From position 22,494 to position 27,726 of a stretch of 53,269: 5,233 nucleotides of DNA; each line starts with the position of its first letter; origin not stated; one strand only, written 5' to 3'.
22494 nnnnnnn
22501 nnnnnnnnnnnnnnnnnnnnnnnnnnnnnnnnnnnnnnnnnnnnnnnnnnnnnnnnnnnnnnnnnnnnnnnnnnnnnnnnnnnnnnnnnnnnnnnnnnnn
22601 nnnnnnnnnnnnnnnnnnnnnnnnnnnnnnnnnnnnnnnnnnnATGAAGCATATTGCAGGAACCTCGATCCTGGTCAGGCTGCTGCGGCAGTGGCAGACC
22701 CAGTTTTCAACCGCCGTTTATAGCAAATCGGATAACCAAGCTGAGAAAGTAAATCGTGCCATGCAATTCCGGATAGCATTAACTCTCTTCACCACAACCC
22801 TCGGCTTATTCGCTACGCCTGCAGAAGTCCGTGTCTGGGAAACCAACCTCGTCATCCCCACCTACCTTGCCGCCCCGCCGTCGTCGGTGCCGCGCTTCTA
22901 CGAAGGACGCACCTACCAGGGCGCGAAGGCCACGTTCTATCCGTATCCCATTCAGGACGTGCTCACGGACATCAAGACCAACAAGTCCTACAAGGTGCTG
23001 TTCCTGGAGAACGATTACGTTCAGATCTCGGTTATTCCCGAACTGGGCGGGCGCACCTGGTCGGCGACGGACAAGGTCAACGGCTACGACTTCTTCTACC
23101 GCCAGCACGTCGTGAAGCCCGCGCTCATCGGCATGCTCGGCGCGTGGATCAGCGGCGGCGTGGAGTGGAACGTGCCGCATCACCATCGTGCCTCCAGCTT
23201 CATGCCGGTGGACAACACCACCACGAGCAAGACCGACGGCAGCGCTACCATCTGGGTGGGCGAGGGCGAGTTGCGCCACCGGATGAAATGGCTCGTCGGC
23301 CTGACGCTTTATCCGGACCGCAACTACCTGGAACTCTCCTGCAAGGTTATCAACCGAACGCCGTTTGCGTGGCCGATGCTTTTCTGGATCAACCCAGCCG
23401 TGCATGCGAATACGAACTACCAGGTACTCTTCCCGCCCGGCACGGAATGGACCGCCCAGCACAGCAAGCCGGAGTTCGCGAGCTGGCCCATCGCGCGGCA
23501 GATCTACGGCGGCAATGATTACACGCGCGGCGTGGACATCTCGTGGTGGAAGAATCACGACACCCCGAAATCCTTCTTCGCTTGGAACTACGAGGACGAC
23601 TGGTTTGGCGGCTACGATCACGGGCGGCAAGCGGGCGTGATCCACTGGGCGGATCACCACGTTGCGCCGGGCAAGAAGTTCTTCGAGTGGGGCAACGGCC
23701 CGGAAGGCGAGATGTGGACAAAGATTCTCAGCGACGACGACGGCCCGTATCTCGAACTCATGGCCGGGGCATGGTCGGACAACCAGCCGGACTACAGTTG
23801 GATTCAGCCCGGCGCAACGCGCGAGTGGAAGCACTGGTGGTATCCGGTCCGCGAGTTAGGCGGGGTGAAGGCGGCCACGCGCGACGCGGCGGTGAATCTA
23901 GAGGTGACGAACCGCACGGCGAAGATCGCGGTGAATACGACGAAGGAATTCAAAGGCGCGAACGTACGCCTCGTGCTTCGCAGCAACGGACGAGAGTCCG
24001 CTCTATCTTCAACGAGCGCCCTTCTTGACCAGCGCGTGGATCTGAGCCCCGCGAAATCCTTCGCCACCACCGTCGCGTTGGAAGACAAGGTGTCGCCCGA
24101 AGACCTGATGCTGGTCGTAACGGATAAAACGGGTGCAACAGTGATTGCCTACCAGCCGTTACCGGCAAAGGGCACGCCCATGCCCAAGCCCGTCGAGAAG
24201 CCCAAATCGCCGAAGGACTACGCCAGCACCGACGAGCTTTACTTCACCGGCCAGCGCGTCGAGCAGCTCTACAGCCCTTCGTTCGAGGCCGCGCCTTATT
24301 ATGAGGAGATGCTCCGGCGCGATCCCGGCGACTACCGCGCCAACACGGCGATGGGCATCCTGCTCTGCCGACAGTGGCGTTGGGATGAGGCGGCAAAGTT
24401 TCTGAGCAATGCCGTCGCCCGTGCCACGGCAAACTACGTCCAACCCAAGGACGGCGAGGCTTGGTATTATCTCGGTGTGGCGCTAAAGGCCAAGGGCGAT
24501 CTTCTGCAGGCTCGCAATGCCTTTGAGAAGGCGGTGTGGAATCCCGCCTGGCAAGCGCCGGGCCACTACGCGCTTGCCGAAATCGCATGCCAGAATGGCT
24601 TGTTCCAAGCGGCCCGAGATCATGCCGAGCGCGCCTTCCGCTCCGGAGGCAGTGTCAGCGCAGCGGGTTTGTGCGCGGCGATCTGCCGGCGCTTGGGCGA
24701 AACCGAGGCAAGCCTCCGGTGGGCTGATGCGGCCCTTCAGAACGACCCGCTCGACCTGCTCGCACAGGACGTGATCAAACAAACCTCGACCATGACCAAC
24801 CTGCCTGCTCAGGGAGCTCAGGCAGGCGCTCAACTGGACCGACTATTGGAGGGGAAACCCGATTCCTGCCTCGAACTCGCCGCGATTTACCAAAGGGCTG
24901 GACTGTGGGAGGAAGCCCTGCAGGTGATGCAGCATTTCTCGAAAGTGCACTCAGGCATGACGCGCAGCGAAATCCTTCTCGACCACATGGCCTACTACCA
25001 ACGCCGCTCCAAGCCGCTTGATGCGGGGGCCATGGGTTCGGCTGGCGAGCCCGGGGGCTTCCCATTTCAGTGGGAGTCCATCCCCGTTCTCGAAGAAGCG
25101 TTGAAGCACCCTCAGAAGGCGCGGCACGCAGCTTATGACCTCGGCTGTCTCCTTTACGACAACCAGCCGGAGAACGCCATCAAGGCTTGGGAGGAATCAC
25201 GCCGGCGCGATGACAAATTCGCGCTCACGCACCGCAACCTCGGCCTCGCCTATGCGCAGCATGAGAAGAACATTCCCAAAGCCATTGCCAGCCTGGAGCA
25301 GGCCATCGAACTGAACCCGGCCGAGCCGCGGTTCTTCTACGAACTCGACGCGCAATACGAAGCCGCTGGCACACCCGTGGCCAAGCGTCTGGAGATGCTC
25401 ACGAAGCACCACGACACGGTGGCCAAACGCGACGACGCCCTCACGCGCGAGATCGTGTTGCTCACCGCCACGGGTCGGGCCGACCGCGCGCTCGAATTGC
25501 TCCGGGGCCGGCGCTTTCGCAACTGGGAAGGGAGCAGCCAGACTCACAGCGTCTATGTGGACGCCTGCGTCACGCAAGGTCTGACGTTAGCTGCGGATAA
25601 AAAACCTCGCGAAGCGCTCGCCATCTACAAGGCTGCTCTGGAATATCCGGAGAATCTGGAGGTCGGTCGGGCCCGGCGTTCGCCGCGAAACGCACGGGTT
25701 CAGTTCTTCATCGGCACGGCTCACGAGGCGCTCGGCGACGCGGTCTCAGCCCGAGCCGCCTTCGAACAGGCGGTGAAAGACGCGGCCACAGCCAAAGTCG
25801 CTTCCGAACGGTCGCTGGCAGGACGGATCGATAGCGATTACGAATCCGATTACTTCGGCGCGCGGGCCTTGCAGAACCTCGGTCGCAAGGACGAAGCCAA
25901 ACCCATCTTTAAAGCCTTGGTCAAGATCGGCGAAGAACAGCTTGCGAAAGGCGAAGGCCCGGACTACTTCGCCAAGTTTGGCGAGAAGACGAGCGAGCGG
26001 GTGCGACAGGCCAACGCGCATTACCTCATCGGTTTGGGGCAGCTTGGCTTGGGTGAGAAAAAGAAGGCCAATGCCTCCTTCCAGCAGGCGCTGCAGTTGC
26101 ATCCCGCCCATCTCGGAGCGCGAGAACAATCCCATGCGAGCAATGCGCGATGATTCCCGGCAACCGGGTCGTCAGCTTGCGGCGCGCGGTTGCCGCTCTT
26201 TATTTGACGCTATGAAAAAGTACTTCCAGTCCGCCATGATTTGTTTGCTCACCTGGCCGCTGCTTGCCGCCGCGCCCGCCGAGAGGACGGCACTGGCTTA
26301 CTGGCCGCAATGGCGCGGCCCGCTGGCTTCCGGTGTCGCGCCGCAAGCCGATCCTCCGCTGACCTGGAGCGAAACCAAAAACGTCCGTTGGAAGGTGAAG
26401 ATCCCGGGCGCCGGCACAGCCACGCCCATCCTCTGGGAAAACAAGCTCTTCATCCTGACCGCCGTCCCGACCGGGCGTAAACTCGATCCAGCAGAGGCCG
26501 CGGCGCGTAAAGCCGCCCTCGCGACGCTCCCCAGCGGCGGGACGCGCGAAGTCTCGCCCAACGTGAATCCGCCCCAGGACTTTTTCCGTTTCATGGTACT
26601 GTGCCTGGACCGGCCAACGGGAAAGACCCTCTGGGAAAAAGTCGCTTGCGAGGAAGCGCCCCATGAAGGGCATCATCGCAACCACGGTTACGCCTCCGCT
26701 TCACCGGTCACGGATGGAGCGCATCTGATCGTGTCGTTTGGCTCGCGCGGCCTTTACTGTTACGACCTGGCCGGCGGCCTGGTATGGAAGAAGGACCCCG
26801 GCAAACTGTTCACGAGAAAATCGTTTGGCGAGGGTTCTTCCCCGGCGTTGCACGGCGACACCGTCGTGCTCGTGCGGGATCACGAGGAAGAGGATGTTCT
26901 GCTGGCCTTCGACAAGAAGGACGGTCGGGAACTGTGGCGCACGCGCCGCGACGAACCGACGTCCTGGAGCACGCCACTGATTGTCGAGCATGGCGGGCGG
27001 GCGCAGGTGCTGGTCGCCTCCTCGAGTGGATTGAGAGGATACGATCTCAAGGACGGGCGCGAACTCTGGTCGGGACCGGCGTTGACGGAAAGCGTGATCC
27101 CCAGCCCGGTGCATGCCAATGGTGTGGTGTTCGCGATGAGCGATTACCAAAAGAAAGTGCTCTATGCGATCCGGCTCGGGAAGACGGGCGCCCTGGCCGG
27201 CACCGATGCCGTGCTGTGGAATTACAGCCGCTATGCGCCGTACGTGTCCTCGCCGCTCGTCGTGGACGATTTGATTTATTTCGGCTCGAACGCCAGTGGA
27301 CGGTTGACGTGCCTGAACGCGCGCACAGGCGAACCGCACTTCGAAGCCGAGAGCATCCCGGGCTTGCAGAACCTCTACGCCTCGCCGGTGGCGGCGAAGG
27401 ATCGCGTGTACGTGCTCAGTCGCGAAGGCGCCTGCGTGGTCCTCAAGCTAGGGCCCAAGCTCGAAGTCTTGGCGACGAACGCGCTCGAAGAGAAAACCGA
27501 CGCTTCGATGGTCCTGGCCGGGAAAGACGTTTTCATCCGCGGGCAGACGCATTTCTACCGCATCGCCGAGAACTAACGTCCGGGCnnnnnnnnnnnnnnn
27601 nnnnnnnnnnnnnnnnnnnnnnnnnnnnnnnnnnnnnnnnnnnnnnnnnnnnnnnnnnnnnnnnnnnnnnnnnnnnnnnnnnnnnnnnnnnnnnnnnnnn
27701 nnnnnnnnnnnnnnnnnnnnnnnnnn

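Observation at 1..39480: Eight-fold expansion of an uncharacterised secreted glycosidase-like family (candidate new CAZyme-type family)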

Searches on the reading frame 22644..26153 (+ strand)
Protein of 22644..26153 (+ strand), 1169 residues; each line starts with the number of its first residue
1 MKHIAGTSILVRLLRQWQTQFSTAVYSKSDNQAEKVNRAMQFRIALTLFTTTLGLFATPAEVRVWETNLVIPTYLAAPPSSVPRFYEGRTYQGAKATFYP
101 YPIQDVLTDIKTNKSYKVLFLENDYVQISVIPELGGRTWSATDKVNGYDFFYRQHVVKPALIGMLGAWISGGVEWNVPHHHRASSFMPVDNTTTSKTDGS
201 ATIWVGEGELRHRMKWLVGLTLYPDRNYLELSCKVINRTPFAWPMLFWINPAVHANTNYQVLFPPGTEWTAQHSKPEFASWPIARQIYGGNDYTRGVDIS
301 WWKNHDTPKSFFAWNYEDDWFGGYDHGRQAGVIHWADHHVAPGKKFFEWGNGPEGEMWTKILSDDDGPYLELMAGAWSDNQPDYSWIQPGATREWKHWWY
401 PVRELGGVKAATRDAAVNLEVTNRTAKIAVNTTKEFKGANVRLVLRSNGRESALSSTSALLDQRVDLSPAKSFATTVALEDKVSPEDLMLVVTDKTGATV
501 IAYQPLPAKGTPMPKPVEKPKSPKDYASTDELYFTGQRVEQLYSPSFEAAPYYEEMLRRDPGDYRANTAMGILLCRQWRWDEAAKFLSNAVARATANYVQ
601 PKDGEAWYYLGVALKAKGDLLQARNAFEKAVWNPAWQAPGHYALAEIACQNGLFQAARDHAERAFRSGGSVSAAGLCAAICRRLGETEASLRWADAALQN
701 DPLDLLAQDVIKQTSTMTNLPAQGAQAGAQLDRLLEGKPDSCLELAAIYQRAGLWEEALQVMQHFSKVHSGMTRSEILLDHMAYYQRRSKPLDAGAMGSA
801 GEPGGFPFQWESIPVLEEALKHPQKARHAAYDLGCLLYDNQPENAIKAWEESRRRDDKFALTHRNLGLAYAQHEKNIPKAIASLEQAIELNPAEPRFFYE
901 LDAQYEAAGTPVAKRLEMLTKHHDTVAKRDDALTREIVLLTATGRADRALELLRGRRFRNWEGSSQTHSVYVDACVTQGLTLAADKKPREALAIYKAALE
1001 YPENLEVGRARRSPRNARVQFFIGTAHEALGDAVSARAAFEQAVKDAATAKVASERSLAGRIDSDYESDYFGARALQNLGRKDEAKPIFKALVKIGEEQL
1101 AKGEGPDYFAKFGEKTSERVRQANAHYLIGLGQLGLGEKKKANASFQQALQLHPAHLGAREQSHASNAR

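Call 8: search_protein_families(library=pfam, proteins=[window:22644-26153:+], max_evalue=0.001)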
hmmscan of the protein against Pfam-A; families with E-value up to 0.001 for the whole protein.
window:22644-26153:+ (1169 aa): 12 families
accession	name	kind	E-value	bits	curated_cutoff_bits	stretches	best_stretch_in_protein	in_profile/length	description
PF17128.10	DUF5107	-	1.1e-57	195.8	24.4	1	96-402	4-310/310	Domain of unknown function (DUF5107)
PF07719.23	TPR_2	-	1.1e-24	84.8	27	0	605-631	2-28/34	Tetratricopeptide repeat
PF13432.12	TPR_16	-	2.3e-16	60.3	32.7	2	978-1048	3-62/65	Tetratricopeptide repeat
PF13424.12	TPR_12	-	1.3e-14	54.6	30.1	1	566-630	3-71/77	Tetratricopeptide repeat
PF13428.12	TPR_14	-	2.1e-14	53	23.5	0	678-707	8-37/44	Tetratricopeptide repeat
PF13181.12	TPR_8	-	5.6e-14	51.5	25.7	0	605-631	2-28/34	Tetratricopeptide repeat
PF00515.34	TPR_1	-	4.5e-12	45.7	27.8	0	605-631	2-28/34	Tetratricopeptide repeat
PF13174.12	TPR_6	-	4.6e-12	46.2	26.3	0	605-632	1-28/33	Tetratricopeptide repeat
PF14559.12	TPR_19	-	5.2e-11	43.2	25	1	548-594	9-55/68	Tetratricopeptide repeat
PF13431.12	TPR_17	-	7.3e-07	29.4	24.4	0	600-624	9-33/34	Tetratricopeptide repeat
PF13414.12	TPR_11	-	2e-05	24.6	26.8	0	876-901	9-34/42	TPR repeat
PF25064.1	ARM_TT21_5th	-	0.00013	22.7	27.8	0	548-647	19-115/117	TT21 fifth ARM repeats domain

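Call 41: search_protein_families(library=ncbifam, proteins=[window:22644-26153:+], max_evalue=0.001)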
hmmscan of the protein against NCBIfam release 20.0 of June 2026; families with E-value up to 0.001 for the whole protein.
window:22644-26153:+ (1169 aa): 7 families
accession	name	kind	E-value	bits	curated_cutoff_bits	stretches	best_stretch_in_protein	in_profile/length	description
NF040959.1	MamA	equivalog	2.4e-20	72.9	200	2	810-909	54-153/204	magnetosome protein MamA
TIGR02917.1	PEP_TPR_lipo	equivalog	1.2e-17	63.1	312.2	2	599-782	460-644/899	XrtA/PEP-CTERM system TPR-repeat protein PrsT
TIGR02521.1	type_IV_pilW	equivalog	3.4e-13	49.7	154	1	548-693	83-225/234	type IV pilus biogenesis/stability protein PilW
NF033762.1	social_mot_Tgl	equivalog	4.5e-08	32.7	225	0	816-952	89-226/252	social motility TPR repeat lipoprotein Tgl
TIGR02795.1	tol_pal_ybgF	equivalog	3e-07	31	90.1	0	1108-1156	24-72/119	tol-pal system protein YbgF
NF033758.1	gliding_GltE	equivalog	6.7e-07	28.6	225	1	596-680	214-298/411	adventurous gliding motility TPR repeat lipoprotein GltE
NF008068.0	PRK10803.1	equivalog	0.00046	20.2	383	0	1104-1164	198-258/263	cell division protein CpoB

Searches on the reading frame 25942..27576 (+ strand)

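Call 8: search_protein_families(library=pfam, proteins=[window:25942-27576:+], max_evalue=0.001)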
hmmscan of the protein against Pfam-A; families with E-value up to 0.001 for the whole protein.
window:25942-27576:+ (544 aa): 3 families
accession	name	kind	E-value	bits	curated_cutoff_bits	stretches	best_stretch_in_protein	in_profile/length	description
PF13360.13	PQQ_2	-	2e-32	113.2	27.6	2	219-464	5-228/233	Outer membrane protein assembly factor BamB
PF13570.13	Beta-prop_ACSF4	-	1e-12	48.6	133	1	220-501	74-327/329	Beta-alanine-activating enzyme, beta-propeller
PF01011.28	PQQ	-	7.6e-05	22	26.7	0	308-350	549-589/595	Glucose/ethanol/alcohol dehydrogenase, beta-propeller domain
